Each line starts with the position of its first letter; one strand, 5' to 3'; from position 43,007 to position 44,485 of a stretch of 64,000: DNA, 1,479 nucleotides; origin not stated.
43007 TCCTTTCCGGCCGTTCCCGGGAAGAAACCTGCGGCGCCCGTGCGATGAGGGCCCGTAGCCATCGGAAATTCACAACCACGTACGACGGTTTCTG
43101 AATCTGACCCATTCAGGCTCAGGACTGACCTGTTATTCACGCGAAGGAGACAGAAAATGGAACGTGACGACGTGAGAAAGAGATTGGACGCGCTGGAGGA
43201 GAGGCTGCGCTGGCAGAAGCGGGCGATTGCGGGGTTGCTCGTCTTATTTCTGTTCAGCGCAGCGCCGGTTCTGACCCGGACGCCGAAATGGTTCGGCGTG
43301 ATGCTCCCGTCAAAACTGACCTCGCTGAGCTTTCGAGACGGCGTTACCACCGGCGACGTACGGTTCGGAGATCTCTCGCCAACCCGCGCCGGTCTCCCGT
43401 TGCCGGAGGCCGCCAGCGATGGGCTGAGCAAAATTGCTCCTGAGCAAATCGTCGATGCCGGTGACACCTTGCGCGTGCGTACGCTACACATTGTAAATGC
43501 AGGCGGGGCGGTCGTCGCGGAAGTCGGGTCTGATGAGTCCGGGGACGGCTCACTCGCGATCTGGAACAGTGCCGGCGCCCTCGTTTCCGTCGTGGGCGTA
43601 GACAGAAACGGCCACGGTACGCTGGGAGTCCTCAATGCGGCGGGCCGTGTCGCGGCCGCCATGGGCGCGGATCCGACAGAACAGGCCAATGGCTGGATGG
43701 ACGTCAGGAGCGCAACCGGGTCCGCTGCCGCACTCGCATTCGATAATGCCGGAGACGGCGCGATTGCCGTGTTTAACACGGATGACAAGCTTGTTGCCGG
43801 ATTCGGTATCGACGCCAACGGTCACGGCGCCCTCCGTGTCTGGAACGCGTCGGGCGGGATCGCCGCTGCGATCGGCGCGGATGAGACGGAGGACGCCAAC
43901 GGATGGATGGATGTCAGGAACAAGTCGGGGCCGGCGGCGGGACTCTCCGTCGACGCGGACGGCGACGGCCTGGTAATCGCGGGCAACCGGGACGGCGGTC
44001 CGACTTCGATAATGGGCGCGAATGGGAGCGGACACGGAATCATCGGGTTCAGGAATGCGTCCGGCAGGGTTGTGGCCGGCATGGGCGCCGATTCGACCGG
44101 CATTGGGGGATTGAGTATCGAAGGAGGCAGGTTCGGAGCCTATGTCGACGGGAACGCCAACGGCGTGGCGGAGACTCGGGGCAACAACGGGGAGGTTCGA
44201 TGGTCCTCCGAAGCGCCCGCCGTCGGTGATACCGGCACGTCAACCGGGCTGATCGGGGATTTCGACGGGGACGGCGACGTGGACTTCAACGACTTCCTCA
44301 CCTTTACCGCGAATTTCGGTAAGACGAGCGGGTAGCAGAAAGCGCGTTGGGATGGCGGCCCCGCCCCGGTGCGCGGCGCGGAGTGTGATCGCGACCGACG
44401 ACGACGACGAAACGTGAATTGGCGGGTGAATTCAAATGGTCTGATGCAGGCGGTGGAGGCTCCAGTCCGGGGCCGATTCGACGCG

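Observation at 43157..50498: Same-strand cluster of exported proteins unified by a C-terminal dockerin-like tail, with a protease and a Sel1 protein as cargo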

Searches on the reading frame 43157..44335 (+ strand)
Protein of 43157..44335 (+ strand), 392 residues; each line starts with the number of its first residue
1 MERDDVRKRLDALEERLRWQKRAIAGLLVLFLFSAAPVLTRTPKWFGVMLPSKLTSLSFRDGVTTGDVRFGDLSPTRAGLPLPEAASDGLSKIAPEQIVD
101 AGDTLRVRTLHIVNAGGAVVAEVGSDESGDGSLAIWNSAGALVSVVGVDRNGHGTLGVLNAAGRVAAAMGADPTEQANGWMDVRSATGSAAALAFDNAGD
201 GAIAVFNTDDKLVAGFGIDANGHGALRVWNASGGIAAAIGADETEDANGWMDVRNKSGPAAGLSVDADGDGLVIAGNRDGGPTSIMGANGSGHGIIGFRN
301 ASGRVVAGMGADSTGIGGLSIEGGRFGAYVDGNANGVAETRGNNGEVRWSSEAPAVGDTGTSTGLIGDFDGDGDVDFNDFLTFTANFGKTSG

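Call 3: search_protein_families(library=pfam, proteins=[window:43157-44335:+], max_evalue=1)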
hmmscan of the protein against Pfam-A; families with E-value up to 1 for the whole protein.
window:43157-44335:+ (392 aa): 1 family
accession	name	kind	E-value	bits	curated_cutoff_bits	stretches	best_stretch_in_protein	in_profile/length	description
PF10779.14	XhlA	-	0.0024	18.5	34.7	1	4-35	35-66/67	Haemolysin XhlA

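Call 4: search_protein_families(library=ncbifam, proteins=[window:43157-44335:+], max_evalue=1)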
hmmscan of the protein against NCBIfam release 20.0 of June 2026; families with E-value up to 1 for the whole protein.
window:43157-44335:+ (392 aa): 0 families

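Call 10: find_encoding_contigs(protein=window:43157-44335:+, flank=10000, max_places=6)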
Protein window:43157-44335:+ (392 aa): 2 contigs read that carry it; 2 places shown.
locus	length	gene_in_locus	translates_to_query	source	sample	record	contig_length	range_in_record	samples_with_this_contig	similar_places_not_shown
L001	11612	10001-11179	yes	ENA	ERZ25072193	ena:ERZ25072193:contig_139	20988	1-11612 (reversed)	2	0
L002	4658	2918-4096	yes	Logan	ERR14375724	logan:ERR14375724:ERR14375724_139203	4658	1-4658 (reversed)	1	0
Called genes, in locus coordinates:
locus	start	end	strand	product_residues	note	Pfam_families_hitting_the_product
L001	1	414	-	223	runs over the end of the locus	PF02577:BFN_dom, PF02151:UVR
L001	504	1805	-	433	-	PF04734:Ceramidase_alk (faint)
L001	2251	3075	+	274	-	PF01261:AP_endonuc_2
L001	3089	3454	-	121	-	PF14489:QueF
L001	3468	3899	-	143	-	PF14489:QueF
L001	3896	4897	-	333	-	PF01408:GFO_IDH_MocA, PF02894:GFO_IDH_MocA_C, PF22725:GFO_IDH_MocA_C3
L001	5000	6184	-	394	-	-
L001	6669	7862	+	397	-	PF00155:Aminotran_1_2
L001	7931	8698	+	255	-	PF00106:adh_short, PF08659:KR, PF13561:adh_short_C2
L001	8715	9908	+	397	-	PF02746:MR_MLE_N, PF13378:MR_MLE_C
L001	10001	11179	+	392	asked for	-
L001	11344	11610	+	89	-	?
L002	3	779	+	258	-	?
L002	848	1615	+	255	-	PF00106:adh_short, PF08659:KR, PF13561:adh_short_C2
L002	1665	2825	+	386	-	PF02746:MR_MLE_N, PF13378:MR_MLE_C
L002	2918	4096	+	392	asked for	-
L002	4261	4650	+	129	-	-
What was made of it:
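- Checked: ORF2 most likely starts at ATG 44500 (gene call in L002, call 10).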

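Call 12: find_homologous_proteins(query=window:43157-44335:+)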
Query window:43157-44335:+ (392 aa): 85 proteins with E <= 0.001 among 8000 candidates.
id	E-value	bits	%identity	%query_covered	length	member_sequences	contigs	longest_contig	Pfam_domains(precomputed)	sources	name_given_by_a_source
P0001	4.3e-247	838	100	100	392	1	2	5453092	-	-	-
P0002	3.3e-206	703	85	99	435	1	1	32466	-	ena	-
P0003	4.2e-206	703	84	100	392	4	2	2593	-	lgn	-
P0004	4.5e-202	690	82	100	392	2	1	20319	-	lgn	-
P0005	2.6e-197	674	83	100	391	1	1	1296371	-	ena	-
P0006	1.5e-195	668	81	100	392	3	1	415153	-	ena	-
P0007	3.1e-194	664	80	100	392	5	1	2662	-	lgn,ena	-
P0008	2.0e-192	658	80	100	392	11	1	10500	-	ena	-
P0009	1.0e-189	649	79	100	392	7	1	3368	-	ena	-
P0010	5.8e-188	643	78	100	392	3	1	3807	-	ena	-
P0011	2.5e-186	638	78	100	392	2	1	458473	-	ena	-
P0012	6.4e-186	636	77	100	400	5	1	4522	-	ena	-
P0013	5.9e-176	604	75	100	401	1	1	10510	-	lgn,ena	-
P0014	6.5e-165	567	71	100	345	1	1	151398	-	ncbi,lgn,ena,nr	ncbi:MAG: hypothetical protein OXU79_01280 [Gemmatimonadota bacterium]|nr:hypothetical protein [Gemm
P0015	1.5e-163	563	69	100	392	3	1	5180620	-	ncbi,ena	-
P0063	2.0e-65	240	41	100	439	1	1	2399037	-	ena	-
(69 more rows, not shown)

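Call 14: find_encoding_contigs(protein=P0015, flank=10000, max_places=2)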
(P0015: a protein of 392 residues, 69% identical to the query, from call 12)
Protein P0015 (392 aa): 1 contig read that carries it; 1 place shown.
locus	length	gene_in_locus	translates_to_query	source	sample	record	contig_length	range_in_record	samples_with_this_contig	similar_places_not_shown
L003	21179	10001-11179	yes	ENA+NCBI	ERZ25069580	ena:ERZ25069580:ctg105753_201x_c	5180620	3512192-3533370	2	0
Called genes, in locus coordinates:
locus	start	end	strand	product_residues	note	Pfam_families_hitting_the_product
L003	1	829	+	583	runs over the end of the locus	PF07940:Hepar_II_III_C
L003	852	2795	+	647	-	-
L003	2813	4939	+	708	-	PF07940:Hepar_II_III_C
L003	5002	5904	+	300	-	PF00701:DHDPS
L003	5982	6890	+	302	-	-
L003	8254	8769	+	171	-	PF24814:WD40_Prp19, PF25175:Beta-prop_WDR5, PF24807:WD40_CDC20-Fz, PF25173:Beta-prop_WDR3_1st, PF23414:Beta-prop_EML_2, PF25174:Beta-prop_THOC3, PF25391:WD40_Gbeta, PF24796:WDR55, +32 more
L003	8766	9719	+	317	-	-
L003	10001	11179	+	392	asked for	-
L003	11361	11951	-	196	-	PF00588:SpoU_methylase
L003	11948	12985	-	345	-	PF01408:GFO_IDH_MocA, PF03447:NAD_binding_3 (weak), PF02894:GFO_IDH_MocA_C, PF22725:GFO_IDH_MocA_C3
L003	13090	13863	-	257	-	PF02633:Creatininase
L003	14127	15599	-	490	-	PF07364:DUF1485, PF07171:MlrC_C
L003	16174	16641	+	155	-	PF00571:CBS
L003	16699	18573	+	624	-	PF01558:POR, PF01855:POR_N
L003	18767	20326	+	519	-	PF02775:TPP_enzyme_C, PF00571:CBS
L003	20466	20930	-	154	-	PF03745:DUF309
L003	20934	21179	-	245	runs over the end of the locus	PF00246:Peptidase_M14 (weak)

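Call 15: find_encoding_contigs(protein=P0063, flank=10000, max_places=2)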
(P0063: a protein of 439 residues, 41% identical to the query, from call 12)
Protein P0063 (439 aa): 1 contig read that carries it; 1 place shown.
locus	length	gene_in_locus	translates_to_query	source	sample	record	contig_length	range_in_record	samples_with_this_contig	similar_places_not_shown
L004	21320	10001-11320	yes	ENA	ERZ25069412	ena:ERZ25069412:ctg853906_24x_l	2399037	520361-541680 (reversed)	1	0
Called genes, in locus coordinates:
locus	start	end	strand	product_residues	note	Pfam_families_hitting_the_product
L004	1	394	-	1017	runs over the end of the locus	PF13620:CarboxypepD_reg, PF13715:CarbopepD_reg_2, PF07715:Plug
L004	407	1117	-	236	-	-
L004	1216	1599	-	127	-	PF00072:Response_reg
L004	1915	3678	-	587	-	PF00158:Sigma54_activat, PF14532:Sigma54_activ_2, PF07728:AAA_5, PF25601:AAA_lid_14, PF00158:Sigma54_activat, PF14532:Sigma54_activ_2, PF25601:AAA_lid_14, PF02954:HTH_8, +2 more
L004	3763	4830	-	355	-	PF02615:Ldh_2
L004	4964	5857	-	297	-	PF02517:Rce1-like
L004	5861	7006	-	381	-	PF02746:MR_MLE_N, PF13378:MR_MLE_C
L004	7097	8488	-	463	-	-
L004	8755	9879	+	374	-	PF12323:HTH_OrfB_IS605, PF01385:OrfB_IS605, PF07282:Cas12f1-like_TNB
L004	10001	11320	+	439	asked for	-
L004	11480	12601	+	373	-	PF00487:FA_desaturase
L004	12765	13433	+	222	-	PF02085:Cytochrom_CIII (weak), PF14537:Cytochrom_c3_2 (faint), PF22113:Mtrc-MtrF_II-IV_dom (faint), PF14522:Cytochrome_C7 (weak)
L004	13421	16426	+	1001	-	PF12838:Fer4_7 (weak), PF13183:Fer4_8 (faint), PF13247:Fer4_11 (weak)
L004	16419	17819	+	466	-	PF03916:NrfD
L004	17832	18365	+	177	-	PF11821:ActD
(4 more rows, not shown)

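Call 17: find_encoding_contigs(protein=P0005, flank=10000, max_places=2)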
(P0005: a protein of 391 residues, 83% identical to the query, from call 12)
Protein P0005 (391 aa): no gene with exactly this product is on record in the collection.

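Call 18: find_encoding_contigs(protein=P0002, flank=10000, max_places=2)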
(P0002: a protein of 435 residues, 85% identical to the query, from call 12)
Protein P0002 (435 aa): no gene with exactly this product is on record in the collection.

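Call 20: find_related_loci(query=A2, collection=genome_contigs, flank=10000)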
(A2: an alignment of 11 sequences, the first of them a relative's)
Query A2 (392 aa) in genome_contigs; peptide patterns used: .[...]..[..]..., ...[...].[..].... (x = any residue, [..] = any of these).
598 stretches matched a pattern (row limit reached: there are more); 11 encode a relative of the query (tblastn E <= 1e-3); 11 distinct loci.
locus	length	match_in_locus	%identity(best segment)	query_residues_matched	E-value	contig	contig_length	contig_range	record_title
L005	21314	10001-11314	40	1-392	9e-79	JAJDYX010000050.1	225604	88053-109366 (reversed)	MAG: Candidatus Latescibacterota bacterium isolate jk18x34bins.57 k141_373217, whole genome shotgun sequence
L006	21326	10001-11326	39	1-392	8e-71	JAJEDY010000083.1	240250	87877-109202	MAG: Candidatus Latescibacterota bacterium isolate p16x33bins.50 k141_129265, whole genome shotgun sequence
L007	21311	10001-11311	40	1-392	5e-70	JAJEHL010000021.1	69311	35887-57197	MAG: Candidatus Latescibacterota bacterium isolate p16x60bins.49 k141_259699, whole genome shotgun sequence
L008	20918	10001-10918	41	1-392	1e-41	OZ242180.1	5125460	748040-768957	MAG: Candidatus Latescibacterota bacterium isolate 7123bf0d-be33-4206-a55c-e1281b3fc930 genome assembly, chromosome: 1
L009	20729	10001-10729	33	4-390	3e-16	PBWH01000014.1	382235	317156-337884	MAG: Gemmatimonadetes bacterium isolate RS821 3353, whole genome shotgun sequence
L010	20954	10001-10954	26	1-389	2e-9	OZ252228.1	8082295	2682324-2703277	MAG: Candidatus Latescibacterota bacterium isolate 2d5a3a6b-ac94-4199-888f-c4fbb53c5f42 genome assembly, chromosome: 1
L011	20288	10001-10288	28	9-148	3e-8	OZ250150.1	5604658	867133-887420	MAG: Candidatus Latescibacterota bacterium isolate 5c13c588-1760-4ea4-89ab-5ccd14670b69 genome assembly, chromosome: 1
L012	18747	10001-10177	59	364-390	9e-6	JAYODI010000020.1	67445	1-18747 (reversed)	MAG: Candidatus Latescibacterota bacterium isolate 139553_S155_metabat_bins_2.tsv.104 NODE_518_length_67445_cov_8.375382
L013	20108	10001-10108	55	355-392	1e-5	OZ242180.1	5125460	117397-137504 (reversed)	MAG: Candidatus Latescibacterota bacterium isolate 7123bf0d-be33-4206-a55c-e1281b3fc930 genome assembly, chromosome: 1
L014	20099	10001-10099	58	359-391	3e-5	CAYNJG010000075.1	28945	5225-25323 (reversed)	MAG TPA_asm: uncultured Pirellulaceae bacterium isolate SRP114822_co2_77 genome assembly, contig: NODE_1353_length_28945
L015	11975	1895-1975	63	366-392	5e-5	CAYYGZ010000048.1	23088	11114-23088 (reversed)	MAG TPA_asm: uncultured bacterium isolate SRP308112_co1_409 genome assembly, contig: NODE_3277_length_23088_cov_5.405071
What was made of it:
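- The motif pattern matched more than 598 stretches across GTDB genomes (call 20).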

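Call 34: predict_structure(alignment_id=A3)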
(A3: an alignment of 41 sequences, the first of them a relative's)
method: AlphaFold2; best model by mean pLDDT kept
length: 392 residues; sequences in the alignment: 41
mean_pLDDT: 69.6   pTM: 0.54
mean pLDDT of the five models: 69.6, 68.9, 68.0, 63.8, 63.5
residues with pLDDT >= 90: 4; 70-90: 249; 50-70: 58; < 50: 81
segments of 3 or more residues with pLDDT < 50: 32-66, 79-104, 354-365, 387-392
pLDDT, mean of each block of 10 residues (from residue 1): 70 69 59 42 33 32 44 52 32 31 57 86 80 86 87 87 84 82 85 84 86 85 85 83 82 79 82 80 80 80 78 78 81 77 80 47 55 68 53 35
secondary structure, 60 per line:
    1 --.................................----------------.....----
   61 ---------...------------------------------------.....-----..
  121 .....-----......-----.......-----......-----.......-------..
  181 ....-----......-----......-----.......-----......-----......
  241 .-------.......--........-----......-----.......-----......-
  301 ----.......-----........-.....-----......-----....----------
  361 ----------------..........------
elements in order: H3-35 H52-56 E109-113 E119-125 E131-136 E142-148 E154-159 E165-171 E179-184 E190-195 E201-206 E212-218 E224-229 E235-241 E249-255 E258-265 E271-276 E282-288 E294-299 E305-311 E317-321 E326-330 E336-341 E347-350 H377-386
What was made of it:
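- The isolated tail is low-confidence, as expected for an unpaired F-hand (call 34). EF-hand motifs normally pair, and the lone tail is modelled with low confidence (call 34).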

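Call 39: fold_search(model_id=the predicted structure, library=pdb)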
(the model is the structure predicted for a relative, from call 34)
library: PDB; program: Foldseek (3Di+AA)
matches with E <= 10: 1191; with E <= 0.001: 125
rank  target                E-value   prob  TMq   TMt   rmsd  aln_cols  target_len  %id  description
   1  2fkj_A                3.2e-11  1.00  0.44  0.48   9.5       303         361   11  The crystal structure of engineered OspA (released 2006-11-21)
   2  8xwg                  1.1e-10  1.00  0.35  0.42  10.2       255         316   11  OspA variants for thioflavin-T binding (released 2024-11-27)
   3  2oy7                  1.7e-10  1.00  0.33  0.40  12.8       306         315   13  The crystal structure of OspA mutant (released 2008-03-04)
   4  3cka_A                1.9e-10  1.00  0.32  0.39  12.6       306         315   12  The crystal structure of OspA mutant (released 2009-03-17)
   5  7q97_A                2.0e-10  1.00  0.12  0.06  29.1       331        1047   12  Structure of the bacterial type VI secretion system effector RhsA. (released 2021-12-22)
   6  3ec5                  2.8e-10  1.00  0.31  0.37  14.3       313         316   12  The crystal structure of Thioflavin-T (ThT) binding OspA mutant (released 2009-02-03)
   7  5ys7                  3.3e-10  1.00  0.37  0.45  10.0       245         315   13  Crystal structure of an OspA mutant (released 2018-11-14)
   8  9jsa_A                6.5e-10  1.00  0.29  0.34  11.2       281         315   13  CatPSAM-H8 (released 2025-10-01)
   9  2hkd                  6.9e-10  1.00  0.33  0.40  11.2       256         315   12  The crystal structure of engineered OSPA (released 2006-11-21)
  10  2oy8                  7.3e-10  1.00  0.29  0.35  13.6       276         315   12  The crystal structure of OspA mutant (released 2008-03-04)
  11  5z1o_A                8.5e-10  1.00  0.34  0.41  12.5       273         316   14  Crystal structure of an OspA mutant (released 2019-01-02)
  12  2fkg                  1.0e-09  1.00  0.28  0.34  14.8       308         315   12  The Crystal Structure of Engineered OspA (released 2006-11-21)
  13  6kk9_C                1.3e-09  1.00  0.35  0.68   8.8       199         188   14  A Crystal structure of OspA mutant (released 2020-07-29)
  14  6kk9_D                1.6e-09  1.00  0.35  0.68   9.0       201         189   13  A Crystal structure of OspA mutant (released 2020-07-29)
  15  2af5                  2.0e-09  1.00  0.28  0.36  15.0       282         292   11  2.5A X-ray Structure of Engineered OspA protein (released 2006-08-01)
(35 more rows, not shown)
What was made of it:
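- Foldseek matches single-layer beta-sheet OspA constructs and Rhs/YD shells (call 39).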

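Call 96: search_protein_families(library=padloc, proteins=[window:43157-44335:+], max_evalue=0.01)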
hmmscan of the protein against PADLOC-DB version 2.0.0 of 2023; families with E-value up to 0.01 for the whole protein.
window:43157-44335:+ (392 aa): 0 families

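Call 97: search_protein_families(library=phrogs, proteins=[window:43157-44335:+], max_evalue=0.01)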
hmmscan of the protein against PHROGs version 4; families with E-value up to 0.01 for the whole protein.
window:43157-44335:+ (392 aa): 0 families
